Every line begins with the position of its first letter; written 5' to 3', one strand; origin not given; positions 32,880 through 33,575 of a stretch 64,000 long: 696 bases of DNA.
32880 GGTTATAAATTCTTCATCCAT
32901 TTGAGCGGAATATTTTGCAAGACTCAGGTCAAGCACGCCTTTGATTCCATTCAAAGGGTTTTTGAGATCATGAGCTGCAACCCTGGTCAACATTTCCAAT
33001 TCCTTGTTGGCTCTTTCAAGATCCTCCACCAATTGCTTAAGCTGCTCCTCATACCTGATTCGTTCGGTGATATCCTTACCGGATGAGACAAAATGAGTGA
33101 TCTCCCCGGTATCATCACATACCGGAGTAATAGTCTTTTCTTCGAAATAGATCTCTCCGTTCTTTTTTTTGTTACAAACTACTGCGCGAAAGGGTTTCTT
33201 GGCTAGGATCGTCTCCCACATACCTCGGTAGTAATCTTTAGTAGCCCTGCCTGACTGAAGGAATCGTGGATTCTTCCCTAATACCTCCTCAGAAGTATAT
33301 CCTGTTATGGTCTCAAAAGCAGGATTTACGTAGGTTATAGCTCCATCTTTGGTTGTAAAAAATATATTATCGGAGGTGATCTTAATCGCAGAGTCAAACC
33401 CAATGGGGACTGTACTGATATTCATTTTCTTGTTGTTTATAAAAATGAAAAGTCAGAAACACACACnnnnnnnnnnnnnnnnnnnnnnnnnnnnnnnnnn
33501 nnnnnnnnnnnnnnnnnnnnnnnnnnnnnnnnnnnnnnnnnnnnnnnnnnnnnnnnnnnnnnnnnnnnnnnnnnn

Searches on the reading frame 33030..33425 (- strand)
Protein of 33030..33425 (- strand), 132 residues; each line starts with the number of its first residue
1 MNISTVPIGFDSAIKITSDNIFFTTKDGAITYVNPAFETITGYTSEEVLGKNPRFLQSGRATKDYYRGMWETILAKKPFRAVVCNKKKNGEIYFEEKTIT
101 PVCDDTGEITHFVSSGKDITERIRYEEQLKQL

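Call 86: search_solved_structures(query=window:33030-33425:-, max_evalue=0.001, show_alignments=1)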
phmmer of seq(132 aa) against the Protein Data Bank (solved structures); distinct sequences matched with E-value up to 0.001: 133 (the best 60 are shown).
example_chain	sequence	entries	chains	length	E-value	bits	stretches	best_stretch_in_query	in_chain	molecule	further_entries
3ewk_A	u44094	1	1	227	1.5e-26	96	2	23-131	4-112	Sensor protein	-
2gj3_A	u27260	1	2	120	3.9e-20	75.3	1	21-121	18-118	Nitrogen fixation regulatory protein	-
9qq6_A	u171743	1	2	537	1.5e-19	73.4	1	21-128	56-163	histidine kinase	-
7r5n_A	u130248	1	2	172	1.6e-19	73.3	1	26-132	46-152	Sensory box protein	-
6ph2_A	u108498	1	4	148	1.4e-18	70.2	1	11-123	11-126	Blue-light-activated histidine kinase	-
6ph3_A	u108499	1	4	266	8.1e-18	67.8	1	12-123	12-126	Blue-light-activated histidine kinase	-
3t50_A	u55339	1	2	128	8.5e-18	67.7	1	26-122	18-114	Blue-light-activated histidine kinase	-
6pps_A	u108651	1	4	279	1e-17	67.5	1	26-123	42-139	Blue-light-activated histidine kinase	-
6ywg_A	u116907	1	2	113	1.5e-17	66.9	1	26-122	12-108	Multi-sensor hybrid histidine kinase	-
6ywh_A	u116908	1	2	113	2.1e-17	66.4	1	26-122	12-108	Multi-sensor hybrid histidine kinase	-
6ph4_A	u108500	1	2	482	2.8e-17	66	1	13-123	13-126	Blue-light-activated histidine kinase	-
7ab7_A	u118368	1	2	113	2.8e-17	66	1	26-122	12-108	Multi-sensor hybrid histidine kinase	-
7ab6_A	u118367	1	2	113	2.8e-17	66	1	26-122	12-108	Multi-sensor hybrid histidine kinase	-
6yx4_A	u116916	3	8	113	2.8e-17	66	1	26-122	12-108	Multi-sensor hybrid histidine kinase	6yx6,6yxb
6ywi_A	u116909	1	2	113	2.8e-17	66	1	26-122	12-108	Multi-sensor hybrid histidine kinase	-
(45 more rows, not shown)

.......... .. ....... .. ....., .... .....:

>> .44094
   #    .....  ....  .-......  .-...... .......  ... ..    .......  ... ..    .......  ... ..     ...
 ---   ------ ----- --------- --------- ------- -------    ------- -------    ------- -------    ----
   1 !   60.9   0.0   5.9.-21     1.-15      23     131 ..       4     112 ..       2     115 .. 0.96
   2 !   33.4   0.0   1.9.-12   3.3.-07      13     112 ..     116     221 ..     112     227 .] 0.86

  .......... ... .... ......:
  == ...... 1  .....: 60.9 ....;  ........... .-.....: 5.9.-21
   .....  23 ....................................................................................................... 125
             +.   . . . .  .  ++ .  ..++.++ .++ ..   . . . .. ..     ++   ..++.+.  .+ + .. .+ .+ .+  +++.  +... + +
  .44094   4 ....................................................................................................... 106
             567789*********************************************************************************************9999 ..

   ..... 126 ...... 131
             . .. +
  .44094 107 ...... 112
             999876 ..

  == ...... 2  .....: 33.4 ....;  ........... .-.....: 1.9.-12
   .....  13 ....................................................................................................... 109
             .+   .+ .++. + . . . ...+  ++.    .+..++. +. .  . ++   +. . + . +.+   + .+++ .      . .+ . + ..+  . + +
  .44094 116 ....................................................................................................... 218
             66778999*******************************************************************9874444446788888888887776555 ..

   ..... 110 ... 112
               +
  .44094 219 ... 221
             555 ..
